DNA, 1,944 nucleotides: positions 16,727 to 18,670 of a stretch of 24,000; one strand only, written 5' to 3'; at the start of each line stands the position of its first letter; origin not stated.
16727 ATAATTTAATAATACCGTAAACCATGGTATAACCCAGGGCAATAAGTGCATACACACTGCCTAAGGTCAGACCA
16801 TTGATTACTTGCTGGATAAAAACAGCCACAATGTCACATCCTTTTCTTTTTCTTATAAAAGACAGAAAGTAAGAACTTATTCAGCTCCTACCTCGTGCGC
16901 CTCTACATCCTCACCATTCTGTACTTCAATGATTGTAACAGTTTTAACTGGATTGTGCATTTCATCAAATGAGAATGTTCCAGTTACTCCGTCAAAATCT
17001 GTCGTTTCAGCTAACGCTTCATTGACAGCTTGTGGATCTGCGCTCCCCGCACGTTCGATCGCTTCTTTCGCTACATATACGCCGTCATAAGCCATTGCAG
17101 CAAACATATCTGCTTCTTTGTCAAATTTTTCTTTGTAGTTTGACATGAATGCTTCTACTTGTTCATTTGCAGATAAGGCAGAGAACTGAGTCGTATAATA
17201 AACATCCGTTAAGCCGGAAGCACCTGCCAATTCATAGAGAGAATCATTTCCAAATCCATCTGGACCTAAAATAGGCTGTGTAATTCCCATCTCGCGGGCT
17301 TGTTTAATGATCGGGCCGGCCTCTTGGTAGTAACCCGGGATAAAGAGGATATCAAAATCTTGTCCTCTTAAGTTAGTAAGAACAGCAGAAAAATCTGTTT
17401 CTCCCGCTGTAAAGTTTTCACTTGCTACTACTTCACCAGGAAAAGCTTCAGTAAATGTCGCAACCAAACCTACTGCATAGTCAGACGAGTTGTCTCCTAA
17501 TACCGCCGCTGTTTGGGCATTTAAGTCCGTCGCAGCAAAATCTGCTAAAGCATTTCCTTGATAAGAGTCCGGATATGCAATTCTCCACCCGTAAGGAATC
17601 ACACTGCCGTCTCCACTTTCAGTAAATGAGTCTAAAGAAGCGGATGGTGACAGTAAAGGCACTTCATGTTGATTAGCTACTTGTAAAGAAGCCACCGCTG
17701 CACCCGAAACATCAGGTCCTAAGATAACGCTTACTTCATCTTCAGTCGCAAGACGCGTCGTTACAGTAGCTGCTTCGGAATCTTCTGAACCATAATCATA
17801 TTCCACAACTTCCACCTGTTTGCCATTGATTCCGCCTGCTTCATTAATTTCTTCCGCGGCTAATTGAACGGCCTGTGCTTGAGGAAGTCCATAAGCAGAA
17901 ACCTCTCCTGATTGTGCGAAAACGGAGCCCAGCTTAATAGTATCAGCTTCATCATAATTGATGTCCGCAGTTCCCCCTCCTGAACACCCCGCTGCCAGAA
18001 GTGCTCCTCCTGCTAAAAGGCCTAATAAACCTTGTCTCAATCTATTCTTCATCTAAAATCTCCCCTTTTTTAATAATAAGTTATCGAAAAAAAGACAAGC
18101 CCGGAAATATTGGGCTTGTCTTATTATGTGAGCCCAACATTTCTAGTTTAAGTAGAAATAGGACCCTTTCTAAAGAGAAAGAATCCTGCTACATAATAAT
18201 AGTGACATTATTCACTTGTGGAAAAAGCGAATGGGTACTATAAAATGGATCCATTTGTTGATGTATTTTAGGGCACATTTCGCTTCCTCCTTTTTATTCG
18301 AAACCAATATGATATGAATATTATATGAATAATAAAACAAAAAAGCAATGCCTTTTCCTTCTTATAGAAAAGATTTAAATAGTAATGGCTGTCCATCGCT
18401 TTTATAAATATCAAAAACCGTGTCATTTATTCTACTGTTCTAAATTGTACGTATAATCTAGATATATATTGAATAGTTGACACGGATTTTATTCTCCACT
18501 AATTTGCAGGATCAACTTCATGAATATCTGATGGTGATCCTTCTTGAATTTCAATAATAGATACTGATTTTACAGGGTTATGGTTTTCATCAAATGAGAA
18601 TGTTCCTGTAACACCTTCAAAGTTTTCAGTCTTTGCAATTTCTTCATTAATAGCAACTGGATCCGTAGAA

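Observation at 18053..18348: livJHMGF leader looks like an Ile/Val leader-peptide transcription attenuator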

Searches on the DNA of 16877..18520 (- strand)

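Call 4: search_rna_families(source=window, start=17950, end=18520, threshold=evalue, max_evalue=10, show_alignments=3)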
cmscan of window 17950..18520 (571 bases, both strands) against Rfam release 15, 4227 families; matches with E-value up to 10: 15.
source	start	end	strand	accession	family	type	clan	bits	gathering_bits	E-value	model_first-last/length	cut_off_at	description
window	18406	18489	+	RF01490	rli51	Cis-reg;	-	23.8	48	0.089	1-121/121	no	Listeria snRNA rli51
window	18087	18141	-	RF02451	ncr1241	Gene; sRNA;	-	22.6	60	0.21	1-63/63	no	Bacillus sRNA ncr1241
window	18266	18399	+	RF04088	MIR812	Gene; miRNA;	-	21.2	80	5.7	1-205/205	no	MIR812 microRNA precursor family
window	18077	18147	-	RF02621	BSnc120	Gene; sRNA;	-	20.9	114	0.043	1-88/88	no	Brucella sRNA 120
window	18416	18492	+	RF01864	plasmodium_snoR21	Gene; snRNA; snoRNA; CD-box;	-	19.6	90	9.3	31-115/145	no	small nucleolar RNA snoR21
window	18019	18131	+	RF00121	MicC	Gene; sRNA;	-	19.3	90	2.6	1-123/123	no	MicC RNA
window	18104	18310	-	RF04184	BTnc060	Gene; sRNA;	-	18.2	228.9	2.2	1-213/213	no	Bacteroides sRNA BTnc060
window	17976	18071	-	RF01964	RMST_3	Gene; lncRNA;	-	17.2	55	1.2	1-109/109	no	Rhabdomyosarcoma 2 associated transcript conserved region 3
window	18072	18154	-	RF01770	rimP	Cis-reg; leader;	-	16.6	47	5.3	1-102/102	no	Gammaprotebacteria rimP leader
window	18085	18172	-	RF00378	Qrr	Gene; sRNA;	-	16.5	50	2.5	1-108/108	no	Qrr RNA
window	18144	18268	+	RF00558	L20_leader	Cis-reg; leader;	-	16.2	58.7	1.9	1-127/127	no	Ribosomal protein L20 leader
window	18276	18324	-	RF02934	caiA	Gene; sRNA;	-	16.1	55.5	6.5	1-78/78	no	caiA RNA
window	18352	18405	-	RF02948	cow-rumen-4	Gene; sRNA;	-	15.9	48.5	9.2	1-64/64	no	cow-rumen-4 RNA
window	18222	18286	-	RF03865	mir-7637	Gene; miRNA;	-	15.8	88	4.4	1-68/68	no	mir-7637 microRNA precursor family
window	18352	18390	-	RF02098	DGCR5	Gene; lncRNA;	-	15.4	50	3.4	1-49/49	no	DiGeorge syndrome critical region gene 5 conserved region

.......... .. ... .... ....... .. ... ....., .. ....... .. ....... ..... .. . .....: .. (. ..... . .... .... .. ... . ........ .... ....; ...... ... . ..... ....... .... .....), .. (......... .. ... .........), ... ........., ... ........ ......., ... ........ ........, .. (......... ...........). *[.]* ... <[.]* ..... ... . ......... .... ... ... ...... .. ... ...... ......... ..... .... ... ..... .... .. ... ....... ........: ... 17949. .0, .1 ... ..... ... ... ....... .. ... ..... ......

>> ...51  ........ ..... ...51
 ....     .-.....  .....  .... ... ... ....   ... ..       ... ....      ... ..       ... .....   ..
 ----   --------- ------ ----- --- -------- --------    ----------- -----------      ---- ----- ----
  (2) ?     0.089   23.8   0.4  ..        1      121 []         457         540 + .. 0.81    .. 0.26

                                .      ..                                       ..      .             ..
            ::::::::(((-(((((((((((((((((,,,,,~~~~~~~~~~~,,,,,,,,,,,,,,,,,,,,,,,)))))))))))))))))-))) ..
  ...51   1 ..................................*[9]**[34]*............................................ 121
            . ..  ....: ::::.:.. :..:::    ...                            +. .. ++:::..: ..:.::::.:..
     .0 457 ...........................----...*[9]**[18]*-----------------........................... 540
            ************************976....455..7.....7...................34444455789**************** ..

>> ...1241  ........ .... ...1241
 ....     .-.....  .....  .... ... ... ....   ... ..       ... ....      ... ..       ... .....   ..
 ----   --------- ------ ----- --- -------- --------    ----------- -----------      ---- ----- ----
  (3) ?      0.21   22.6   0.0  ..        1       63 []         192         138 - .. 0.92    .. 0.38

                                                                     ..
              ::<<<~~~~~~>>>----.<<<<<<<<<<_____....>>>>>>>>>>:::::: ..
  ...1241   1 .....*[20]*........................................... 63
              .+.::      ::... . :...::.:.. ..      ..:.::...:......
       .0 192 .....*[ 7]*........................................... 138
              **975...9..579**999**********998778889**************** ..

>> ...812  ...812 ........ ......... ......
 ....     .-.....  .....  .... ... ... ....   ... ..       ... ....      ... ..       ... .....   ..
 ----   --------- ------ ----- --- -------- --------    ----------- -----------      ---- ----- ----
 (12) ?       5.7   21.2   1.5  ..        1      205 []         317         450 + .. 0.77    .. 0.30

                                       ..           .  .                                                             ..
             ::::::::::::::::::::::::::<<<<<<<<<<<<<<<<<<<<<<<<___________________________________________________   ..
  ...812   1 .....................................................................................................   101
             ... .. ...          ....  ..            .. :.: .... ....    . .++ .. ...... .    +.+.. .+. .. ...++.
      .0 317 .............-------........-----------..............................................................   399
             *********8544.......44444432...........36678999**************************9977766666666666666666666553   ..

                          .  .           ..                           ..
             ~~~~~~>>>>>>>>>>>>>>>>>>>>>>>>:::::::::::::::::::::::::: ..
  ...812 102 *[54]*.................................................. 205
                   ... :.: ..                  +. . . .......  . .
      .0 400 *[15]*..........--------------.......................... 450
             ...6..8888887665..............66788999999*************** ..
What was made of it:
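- Closest known: T-box leaders. Different: There is no hit even at E <= 10 (call 4).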

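Call 30: search_rna_families(sources=[L052, L053, L054, L055, L064, L069, L072, L077, L079, L092, L001, L002], threshold=gathering)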
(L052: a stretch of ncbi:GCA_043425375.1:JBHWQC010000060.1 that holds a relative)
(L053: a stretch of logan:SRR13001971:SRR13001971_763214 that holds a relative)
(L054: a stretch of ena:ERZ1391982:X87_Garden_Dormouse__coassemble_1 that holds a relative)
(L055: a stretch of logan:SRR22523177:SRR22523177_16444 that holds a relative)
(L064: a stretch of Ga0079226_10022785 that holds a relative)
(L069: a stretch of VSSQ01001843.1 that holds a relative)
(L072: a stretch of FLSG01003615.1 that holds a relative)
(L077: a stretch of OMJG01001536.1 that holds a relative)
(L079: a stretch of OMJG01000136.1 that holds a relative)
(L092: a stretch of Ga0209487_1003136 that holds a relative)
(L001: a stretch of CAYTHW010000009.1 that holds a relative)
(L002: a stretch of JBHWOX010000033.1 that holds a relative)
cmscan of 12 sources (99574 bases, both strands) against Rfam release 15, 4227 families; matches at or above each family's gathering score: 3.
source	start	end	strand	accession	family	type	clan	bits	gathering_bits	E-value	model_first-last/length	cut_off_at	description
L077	4436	4508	-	RF00005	tRNA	Gene; tRNA;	CL00001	61.9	29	8.3e-11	1-71/71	no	tRNA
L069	6146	6291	-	RF00168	Lysine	Cis-reg; riboswitch;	-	54.1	30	3.6e-11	1-182/182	no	Lysine riboswitch aptamer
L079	14176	14246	-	RF00029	Intron_gpII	Intron;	-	46.5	40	8.6e-06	1-77/77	no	Group II catalytic intron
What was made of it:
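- On Rfam amino-acid leader families (leu/phe-leader, Leu/His/Thr/Trp leaders), livK motif, ykkC/ppGpp riboswitches, rli60: None appears at gathering score in 12 related loci (call 30).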

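Call 47: build_rna_model(alignment_id=A1, structure=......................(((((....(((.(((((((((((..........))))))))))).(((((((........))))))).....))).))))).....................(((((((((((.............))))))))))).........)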
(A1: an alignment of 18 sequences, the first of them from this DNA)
Model R1 built from alignment A1 (18 sequences, 169 columns); structure: as given.
model positions 134; base pairs 37; branch points 2; effective number of sequences 6.11; information 0.59 bits per position. Calibrated on 0.2 Mb of random sequence (short: E-values are rough).
structure used (alignment columns):
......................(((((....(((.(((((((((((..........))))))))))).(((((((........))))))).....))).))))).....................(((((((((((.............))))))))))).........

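Call 48: search_with_rna_model(model_id=R1, sources=[window, L001, L002, L003, L004, L005, L006, L007, L008, L009, L010, L011, L012, L013, L014, L015, L016, L017, L018, L019, L020, L021, L022, L023, L024, L025, L026, L027, L028, L029, L030, L031, L032, L033, L034, L035, L036, L037, L038, L039, L040, L041, L042, L043, L044, L045, L046, L047, L048, L049, L050, L051, L052, L053, L054, L055, L056, L057, L058, L059, L060, L064, L069, L072, L073, L075, L076, L077, L078, L079, L080, L082, L084, L088, L091, L092], max_evalue=1, make_alignment=true)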
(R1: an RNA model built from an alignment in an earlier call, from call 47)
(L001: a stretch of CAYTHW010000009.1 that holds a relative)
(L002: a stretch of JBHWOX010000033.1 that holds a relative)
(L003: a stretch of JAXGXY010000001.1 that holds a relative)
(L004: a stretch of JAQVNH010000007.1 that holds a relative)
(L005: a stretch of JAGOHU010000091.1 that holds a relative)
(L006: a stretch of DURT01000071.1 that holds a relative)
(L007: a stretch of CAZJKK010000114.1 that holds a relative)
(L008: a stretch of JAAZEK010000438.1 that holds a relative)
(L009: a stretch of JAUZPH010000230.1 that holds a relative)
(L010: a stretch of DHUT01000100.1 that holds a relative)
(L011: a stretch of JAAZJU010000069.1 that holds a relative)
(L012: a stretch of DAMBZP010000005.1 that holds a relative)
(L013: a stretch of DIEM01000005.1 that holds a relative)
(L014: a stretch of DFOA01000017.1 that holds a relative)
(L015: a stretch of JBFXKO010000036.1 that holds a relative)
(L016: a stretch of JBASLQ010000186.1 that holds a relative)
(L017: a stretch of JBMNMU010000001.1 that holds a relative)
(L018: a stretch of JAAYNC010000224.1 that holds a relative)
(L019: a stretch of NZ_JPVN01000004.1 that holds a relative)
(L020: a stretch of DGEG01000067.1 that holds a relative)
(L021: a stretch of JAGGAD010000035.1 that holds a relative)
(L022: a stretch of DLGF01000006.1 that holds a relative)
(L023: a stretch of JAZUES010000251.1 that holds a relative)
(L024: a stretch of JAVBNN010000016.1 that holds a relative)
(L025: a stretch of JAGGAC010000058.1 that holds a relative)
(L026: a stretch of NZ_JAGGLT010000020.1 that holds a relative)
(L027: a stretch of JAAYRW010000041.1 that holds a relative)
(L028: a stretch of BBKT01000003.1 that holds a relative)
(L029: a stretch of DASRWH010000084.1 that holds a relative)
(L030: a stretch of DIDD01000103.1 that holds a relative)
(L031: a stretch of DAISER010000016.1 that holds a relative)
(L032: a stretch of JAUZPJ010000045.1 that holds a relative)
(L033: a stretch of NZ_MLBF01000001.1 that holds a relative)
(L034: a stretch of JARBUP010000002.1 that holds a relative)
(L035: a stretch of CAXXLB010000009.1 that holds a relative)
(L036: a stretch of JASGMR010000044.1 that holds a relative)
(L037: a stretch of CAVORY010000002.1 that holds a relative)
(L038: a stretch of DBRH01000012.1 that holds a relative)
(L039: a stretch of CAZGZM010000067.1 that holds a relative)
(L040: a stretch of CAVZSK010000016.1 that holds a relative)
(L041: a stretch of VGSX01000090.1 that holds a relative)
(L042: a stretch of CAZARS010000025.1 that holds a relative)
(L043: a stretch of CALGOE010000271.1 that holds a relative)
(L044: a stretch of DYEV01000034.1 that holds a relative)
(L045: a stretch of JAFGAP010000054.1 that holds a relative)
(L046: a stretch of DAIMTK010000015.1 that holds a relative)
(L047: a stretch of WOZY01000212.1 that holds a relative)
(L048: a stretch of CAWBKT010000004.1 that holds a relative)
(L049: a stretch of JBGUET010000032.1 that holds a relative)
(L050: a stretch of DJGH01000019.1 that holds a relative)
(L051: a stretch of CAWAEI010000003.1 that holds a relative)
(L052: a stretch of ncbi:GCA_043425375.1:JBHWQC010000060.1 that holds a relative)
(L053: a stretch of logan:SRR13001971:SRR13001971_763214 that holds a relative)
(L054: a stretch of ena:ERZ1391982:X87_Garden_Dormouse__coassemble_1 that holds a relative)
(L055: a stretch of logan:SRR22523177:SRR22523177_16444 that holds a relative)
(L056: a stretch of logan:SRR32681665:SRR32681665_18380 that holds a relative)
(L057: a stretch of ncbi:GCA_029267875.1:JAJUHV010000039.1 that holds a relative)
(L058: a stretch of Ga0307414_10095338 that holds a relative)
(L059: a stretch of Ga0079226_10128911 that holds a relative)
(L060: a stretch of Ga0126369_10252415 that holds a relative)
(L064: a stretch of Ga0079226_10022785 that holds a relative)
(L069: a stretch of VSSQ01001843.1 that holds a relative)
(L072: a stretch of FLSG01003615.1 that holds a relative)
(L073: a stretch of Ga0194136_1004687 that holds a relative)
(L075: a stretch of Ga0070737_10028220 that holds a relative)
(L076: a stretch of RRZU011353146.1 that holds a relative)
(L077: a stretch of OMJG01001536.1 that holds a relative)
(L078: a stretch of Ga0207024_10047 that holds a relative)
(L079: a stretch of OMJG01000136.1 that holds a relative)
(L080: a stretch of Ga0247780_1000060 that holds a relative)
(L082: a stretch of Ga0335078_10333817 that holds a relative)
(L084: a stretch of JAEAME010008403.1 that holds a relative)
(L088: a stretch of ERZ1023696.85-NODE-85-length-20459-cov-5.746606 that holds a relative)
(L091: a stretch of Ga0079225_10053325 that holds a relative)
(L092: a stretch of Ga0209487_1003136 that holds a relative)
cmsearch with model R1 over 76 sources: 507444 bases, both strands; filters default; matches with E-value up to 1: 41.
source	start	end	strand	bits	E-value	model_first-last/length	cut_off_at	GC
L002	2824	2949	+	113.6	3.4e-17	1-134/134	no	0.38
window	18087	18215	-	112.4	5.5e-17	1-134/134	no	0.34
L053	2331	2466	+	112.1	6.4e-17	1-134/134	no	0.31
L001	2767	2896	+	112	6.5e-17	1-134/134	no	0.35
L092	10980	11120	+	105.3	1e-15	1-134/134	no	0.28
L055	3829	3971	+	104.1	1.7e-15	1-134/134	no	0.3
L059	126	268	+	104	1.8e-15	1-134/134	no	0.29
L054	2296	2434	+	103.7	2e-15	1-134/134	no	0.26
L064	3964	4098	-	100.4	7.8e-15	1-134/134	no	0.3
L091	171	312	+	97.7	2.4e-14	1-134/134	no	0.27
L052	2329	2449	+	88.7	9.6e-13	1-134/134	no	0.4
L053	3909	4046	+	86.5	2.4e-12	1-134/134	no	0.36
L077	3919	4055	-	83.9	7.1e-12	1-134/134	no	0.41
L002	1219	1350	+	79.8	3.7e-11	1-134/134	no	0.36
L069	1312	1430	-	75.5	2.2e-10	1-134/134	no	0.38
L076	773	891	+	75.5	2.2e-10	1-134/134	no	0.38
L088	1344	1462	-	75.5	2.2e-10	1-134/134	no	0.38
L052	673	824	+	75.4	2.3e-10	1-134/134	no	0.33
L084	930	1048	-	73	6.1e-10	1-134/134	no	0.39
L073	1576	1695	-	72.4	7.8e-10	1-134/134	no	0.39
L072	1186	1308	-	68.8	3.6e-09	1-134/134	no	0.43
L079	6755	6886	-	52.5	2.8e-06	1-134/134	no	0.42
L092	9437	9610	+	50.3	7.3e-06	1-134/134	no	0.31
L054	753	924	+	43.6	0.00011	1-134/134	no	0.33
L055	2286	2458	+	40.1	0.00049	1-134/134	no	0.33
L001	2856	2923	-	32.6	0.01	1-134/134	no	0.35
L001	1155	1280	+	29.9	0.031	1-134/134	no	0.44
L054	2397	2490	-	28.5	0.057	1-134/134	no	0.3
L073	1539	1615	+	28.2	0.064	1-134/134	no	0.29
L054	368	452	-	28.2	0.065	1-134/134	no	0.25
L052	2406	2490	-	27.7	0.079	1-134/134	no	0.33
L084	893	968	+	26.9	0.11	1-134/134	no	0.29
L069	1275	1350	+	26.7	0.12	1-134/134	no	0.33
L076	853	928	-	26.7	0.12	1-134/134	no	0.33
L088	1307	1382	+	26.7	0.12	1-134/134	no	0.33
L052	784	895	-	26.3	0.14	1-134/134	no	0.32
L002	2908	3008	-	26.1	0.15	1-134/134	no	0.33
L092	11083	11189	-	25.7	0.18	1-134/134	no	0.27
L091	274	341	-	24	0.36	1-134/134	no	0.28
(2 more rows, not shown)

Alignment A2: 41 matches aligned to the model, 227 columns, each read 5' to 3' on its own strand. Consensus structure (alignment columns), stored with it:
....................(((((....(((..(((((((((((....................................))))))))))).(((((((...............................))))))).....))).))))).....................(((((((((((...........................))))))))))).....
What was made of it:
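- Checked: This sequence was in the model's training alignment (call 48).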

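Call 49: search_with_rna_model(model_id=R1, sources=[window, L001, L002, L052, L053, L054, L055, L064, L069, L072, L073, L077, L079, L084, L091, L092], max_evalue=0.001, make_alignment=true)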
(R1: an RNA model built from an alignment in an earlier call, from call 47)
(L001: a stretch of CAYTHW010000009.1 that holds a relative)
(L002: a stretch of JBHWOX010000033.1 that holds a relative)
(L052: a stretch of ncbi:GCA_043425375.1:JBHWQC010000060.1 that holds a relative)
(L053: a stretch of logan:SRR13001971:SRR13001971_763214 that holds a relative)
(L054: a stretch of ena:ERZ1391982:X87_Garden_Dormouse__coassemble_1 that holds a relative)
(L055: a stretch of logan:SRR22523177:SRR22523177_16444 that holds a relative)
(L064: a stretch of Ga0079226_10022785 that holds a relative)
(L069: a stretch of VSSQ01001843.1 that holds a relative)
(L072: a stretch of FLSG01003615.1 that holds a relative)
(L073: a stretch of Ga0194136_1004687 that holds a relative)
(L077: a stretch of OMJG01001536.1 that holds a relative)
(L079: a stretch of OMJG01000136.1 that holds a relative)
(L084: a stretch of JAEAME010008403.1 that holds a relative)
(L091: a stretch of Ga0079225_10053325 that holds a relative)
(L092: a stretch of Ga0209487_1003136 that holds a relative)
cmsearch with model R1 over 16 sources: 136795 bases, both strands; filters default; matches with E-value up to 0.001: 23.
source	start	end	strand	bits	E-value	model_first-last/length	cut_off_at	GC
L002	2824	2949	+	113.6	9.1e-18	1-134/134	no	0.38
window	18087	18215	-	112.4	1.5e-17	1-134/134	no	0.34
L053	2331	2466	+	112.1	1.7e-17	1-134/134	no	0.31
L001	2767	2896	+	112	1.7e-17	1-134/134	no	0.35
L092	10980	11120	+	105.3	2.8e-16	1-134/134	no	0.28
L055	3829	3971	+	104.1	4.6e-16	1-134/134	no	0.3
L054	2296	2434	+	103.7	5.4e-16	1-134/134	no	0.26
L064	3964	4098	-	100.4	2.1e-15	1-134/134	no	0.3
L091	171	312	+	97.7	6.5e-15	1-134/134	no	0.27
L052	2329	2449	+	88.7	2.6e-13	1-134/134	no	0.4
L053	3909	4046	+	86.5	6.5e-13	1-134/134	no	0.36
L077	3919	4055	-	83.9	1.9e-12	1-134/134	no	0.41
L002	1219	1350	+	79.8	1e-11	1-134/134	no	0.36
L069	1312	1430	-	75.5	5.8e-11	1-134/134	no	0.38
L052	673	824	+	75.4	6.3e-11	1-134/134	no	0.33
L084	930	1048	-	73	1.6e-10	1-134/134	no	0.39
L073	1576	1695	-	72.4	2.1e-10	1-134/134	no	0.39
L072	1186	1308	-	68.8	9.6e-10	1-134/134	no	0.43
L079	6755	6886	-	52.5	7.6e-07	1-134/134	no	0.42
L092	9437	9610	+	50.3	2e-06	1-134/134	no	0.31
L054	753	924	+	43.6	3e-05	1-134/134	no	0.33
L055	2286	2458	+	40.1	0.00013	1-134/134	no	0.33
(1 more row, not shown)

Alignment A3: 23 matches aligned to the model, 204 columns, each read 5' to 3' on its own strand. Consensus structure (alignment columns), stored with it:
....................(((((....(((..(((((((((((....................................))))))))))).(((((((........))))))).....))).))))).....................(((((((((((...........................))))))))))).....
